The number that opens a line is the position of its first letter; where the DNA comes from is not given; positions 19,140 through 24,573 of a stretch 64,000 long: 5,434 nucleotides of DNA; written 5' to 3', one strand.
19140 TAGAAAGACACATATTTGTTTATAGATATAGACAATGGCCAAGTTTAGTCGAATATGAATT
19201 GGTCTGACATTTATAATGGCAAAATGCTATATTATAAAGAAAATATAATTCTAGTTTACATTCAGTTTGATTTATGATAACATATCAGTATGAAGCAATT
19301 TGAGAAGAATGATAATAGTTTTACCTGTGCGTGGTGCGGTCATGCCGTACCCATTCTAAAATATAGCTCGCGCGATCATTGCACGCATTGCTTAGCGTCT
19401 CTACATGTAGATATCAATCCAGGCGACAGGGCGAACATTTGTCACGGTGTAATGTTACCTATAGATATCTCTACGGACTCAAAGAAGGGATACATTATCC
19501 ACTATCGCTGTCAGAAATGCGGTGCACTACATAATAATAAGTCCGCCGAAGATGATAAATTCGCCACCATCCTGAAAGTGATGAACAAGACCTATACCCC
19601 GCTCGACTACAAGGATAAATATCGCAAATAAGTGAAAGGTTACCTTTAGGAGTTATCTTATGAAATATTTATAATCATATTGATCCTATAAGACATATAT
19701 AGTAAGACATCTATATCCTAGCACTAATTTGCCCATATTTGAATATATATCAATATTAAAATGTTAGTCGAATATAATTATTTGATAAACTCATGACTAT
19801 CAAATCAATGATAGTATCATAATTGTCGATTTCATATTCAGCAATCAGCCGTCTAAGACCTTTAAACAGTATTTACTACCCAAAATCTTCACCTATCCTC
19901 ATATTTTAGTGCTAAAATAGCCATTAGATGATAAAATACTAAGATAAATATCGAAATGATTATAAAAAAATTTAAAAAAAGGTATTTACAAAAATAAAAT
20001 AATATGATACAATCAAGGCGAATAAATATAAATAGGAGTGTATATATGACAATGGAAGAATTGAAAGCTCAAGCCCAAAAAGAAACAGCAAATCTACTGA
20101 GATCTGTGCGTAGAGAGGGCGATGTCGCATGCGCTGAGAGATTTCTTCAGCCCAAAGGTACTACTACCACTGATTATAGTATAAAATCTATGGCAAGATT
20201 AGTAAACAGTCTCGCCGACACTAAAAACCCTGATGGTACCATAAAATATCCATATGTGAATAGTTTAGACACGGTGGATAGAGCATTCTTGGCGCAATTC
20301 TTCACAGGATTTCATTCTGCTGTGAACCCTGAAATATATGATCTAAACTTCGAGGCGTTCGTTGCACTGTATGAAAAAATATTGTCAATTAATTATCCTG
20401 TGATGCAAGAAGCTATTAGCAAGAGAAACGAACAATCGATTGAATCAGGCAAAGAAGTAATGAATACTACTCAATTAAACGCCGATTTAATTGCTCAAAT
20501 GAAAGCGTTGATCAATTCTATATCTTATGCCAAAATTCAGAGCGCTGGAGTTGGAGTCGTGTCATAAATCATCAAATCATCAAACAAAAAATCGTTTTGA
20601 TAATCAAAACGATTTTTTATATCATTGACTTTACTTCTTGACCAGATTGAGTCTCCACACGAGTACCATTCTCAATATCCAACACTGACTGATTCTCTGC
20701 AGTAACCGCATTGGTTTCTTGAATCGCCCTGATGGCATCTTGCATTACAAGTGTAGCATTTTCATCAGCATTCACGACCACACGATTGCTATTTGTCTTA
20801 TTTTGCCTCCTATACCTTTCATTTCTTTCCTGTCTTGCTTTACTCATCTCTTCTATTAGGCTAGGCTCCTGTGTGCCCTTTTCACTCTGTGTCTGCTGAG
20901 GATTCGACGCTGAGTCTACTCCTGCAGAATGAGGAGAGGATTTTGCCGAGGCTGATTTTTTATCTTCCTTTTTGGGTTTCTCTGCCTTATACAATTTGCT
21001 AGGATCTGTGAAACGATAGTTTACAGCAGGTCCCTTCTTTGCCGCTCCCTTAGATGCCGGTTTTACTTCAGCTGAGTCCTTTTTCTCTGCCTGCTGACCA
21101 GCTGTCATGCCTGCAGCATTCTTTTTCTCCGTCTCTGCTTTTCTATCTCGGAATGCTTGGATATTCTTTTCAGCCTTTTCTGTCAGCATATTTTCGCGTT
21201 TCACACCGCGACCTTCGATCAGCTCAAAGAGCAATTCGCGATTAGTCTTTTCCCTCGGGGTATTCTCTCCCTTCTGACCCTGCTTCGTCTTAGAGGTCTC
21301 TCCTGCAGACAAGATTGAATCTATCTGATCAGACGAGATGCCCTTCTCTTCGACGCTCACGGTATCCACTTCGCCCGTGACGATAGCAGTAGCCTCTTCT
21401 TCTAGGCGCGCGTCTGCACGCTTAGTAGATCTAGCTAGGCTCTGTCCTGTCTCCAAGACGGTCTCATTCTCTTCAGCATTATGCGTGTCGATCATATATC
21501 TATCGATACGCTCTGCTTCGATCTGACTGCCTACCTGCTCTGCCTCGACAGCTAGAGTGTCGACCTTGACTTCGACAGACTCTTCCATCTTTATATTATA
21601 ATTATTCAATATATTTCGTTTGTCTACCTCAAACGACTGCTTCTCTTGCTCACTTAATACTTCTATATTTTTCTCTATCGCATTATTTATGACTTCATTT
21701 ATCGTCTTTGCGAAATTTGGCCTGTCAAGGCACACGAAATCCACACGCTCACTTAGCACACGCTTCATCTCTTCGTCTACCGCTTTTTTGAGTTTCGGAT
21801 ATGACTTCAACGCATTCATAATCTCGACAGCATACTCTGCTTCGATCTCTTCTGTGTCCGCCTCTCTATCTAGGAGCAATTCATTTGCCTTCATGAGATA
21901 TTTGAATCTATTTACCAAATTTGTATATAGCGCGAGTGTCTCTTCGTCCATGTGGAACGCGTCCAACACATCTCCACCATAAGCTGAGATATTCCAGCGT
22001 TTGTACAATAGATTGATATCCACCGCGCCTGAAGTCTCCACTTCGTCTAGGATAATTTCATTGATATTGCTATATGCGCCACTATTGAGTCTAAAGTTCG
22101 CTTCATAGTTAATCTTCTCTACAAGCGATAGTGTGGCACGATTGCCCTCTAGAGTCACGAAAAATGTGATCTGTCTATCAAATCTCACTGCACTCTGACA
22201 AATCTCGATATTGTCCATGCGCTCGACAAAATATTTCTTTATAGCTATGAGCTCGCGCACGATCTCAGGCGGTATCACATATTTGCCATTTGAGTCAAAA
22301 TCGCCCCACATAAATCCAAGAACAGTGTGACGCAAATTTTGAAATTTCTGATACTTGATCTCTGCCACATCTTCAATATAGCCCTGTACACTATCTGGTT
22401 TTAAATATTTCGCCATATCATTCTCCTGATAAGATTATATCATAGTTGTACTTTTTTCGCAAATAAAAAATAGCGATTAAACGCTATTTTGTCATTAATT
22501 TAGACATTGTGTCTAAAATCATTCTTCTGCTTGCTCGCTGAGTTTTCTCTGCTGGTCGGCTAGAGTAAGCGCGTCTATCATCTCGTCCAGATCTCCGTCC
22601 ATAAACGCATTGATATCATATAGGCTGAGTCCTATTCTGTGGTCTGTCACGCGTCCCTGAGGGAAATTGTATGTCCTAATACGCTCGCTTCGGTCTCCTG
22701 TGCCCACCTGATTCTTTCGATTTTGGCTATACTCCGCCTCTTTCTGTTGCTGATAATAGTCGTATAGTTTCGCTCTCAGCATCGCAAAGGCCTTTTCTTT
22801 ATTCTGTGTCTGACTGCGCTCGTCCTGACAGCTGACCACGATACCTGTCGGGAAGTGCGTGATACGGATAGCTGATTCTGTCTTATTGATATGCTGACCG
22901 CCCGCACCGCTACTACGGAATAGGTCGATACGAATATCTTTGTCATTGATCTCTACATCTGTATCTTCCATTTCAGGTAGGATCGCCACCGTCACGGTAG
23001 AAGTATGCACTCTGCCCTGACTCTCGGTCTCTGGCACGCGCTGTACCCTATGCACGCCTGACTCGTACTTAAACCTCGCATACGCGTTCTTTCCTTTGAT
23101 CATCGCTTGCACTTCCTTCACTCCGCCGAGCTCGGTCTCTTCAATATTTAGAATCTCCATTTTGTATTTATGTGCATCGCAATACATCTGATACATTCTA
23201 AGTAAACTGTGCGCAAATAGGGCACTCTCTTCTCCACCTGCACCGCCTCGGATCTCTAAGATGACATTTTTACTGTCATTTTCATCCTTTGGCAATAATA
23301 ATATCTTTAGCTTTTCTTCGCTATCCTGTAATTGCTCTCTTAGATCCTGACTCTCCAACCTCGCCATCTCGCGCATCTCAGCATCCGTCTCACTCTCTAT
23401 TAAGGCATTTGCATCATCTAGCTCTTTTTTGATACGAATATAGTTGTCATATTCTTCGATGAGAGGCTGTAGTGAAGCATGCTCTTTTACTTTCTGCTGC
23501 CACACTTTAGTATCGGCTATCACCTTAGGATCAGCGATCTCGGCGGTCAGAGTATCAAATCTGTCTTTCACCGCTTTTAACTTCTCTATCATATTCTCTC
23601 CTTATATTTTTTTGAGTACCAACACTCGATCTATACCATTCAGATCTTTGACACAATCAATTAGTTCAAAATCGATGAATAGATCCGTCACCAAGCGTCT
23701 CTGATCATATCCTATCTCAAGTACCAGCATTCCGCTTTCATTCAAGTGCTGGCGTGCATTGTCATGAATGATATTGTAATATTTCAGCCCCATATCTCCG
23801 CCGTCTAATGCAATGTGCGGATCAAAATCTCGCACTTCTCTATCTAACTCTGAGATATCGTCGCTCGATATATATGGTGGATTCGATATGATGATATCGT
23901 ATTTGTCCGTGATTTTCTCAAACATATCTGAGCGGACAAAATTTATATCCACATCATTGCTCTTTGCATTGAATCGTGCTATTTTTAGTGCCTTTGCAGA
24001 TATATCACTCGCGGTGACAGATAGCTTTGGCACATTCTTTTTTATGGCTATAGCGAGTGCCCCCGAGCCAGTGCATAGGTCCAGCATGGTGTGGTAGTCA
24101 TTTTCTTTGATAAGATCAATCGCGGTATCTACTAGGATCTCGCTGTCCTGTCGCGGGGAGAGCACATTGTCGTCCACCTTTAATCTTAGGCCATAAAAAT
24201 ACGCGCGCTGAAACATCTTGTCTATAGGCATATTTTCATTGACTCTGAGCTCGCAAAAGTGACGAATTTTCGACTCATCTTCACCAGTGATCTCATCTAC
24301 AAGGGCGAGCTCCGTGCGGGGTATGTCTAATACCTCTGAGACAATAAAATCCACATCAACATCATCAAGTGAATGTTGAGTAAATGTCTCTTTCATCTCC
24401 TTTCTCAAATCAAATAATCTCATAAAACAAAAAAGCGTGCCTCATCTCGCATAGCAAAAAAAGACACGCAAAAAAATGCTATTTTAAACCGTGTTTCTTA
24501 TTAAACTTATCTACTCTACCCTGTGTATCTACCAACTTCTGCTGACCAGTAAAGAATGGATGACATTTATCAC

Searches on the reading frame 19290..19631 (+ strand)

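Call 50: search_protein_families(library=pfam, proteins=[window:19290-19631:+], max_evalue=0.001)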
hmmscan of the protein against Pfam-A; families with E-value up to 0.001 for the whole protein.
window:19290-19631:+ (113 aa): 2 families
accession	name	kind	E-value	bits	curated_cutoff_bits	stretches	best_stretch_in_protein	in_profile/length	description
PF12647.12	RNHCP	-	7e-28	96.9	24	1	9-94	2-89/90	RNHCP domain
PF12773.13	DZR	-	0.0006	20.4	27.3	0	6-41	8-37/45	Double zinc ribbon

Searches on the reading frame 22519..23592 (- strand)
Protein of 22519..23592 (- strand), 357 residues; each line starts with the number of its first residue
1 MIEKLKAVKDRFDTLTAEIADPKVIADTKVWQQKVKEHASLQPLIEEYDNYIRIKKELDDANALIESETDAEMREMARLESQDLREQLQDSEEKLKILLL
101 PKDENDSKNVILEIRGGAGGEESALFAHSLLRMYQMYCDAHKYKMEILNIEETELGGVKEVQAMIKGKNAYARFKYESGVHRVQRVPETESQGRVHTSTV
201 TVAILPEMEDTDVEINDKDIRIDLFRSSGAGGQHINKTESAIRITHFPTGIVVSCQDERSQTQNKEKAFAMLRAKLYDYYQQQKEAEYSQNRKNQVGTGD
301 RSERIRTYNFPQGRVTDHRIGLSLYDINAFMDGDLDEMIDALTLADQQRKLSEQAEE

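Call 49: search_protein_families(library=pfam, proteins=[window:22519-23592:-], max_evalue=0.001)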
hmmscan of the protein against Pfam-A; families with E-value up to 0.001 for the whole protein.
window:22519-23592:- (357 aa): 2 families
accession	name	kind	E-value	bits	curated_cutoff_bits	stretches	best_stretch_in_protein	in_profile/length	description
PF03462.23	PCRF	-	3.7e-73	245.9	24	1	9-202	2-194/194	PCRF domain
PF00472.26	RF-1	-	1.5e-46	157.5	35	1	210-319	2-116/116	RF-1 domain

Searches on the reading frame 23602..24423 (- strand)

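Call 49: search_protein_families(library=pfam, proteins=[window:23602-24423:-], max_evalue=0.001)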
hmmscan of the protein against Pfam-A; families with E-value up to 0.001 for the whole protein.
window:23602-24423:- (273 aa): 14 families
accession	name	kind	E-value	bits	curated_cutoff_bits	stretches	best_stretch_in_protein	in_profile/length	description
PF05175.20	MTS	-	3.7e-20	72.7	23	1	104-188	26-112/170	Methyltransferase small domain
PF13649.12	Methyltransf_25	-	1.3e-11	45.4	27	1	114-198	2-90/97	Methyltransferase domain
PF13847.12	Methyltransf_31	-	3.4e-10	40.2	27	1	111-181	5-81/145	Methyltransferase domain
PF06325.19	PrmA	-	1.1e-09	38.6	22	1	109-181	161-233/296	Ribosomal protein L11 methyltransferase (PrmA)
PF00891.24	Methyltransf_2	-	5.2e-07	29.7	22.3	1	92-179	45-132/210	O-methyltransferase domain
PF01170.24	UPF0020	-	3.7e-06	27.2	22.3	1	122-185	65-132/197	RMKL-like, methyltransferase domain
PF07669.17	Eco57I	-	8.2e-06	26.5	25.3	1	154-193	50-93/171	Eco57I restriction-modification methylase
PF08242.18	Methyltransf_12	-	9.1e-06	26.8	30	1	114-181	1-72/98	Methyltransferase domain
PF08241.18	Methyltransf_11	-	9.1e-06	26.7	21.2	1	114-181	1-67/95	Methyltransferase domain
PF01209.24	Ubie_methyltran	-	3.8e-05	23.6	20.1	1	100-167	38-107/233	ubiE/COQ5 methyltransferase family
PF03602.21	Cons_hypoth95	-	4e-05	23.8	24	1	110-193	42-132/182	Conserved hypothetical protein 95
PF13489.12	Methyltransf_23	-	0.00013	22.2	27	1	111-181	24-88/164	Methyltransferase domain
PF09445.16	Methyltransf_15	-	0.00044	20.3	22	1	112-183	3-80/165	RNA cap guanine-N2 methyltransferase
PF02384.22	N6_Mtase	-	0.0008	19.2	20.4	0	98-187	35-138/311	N-6 DNA Methylase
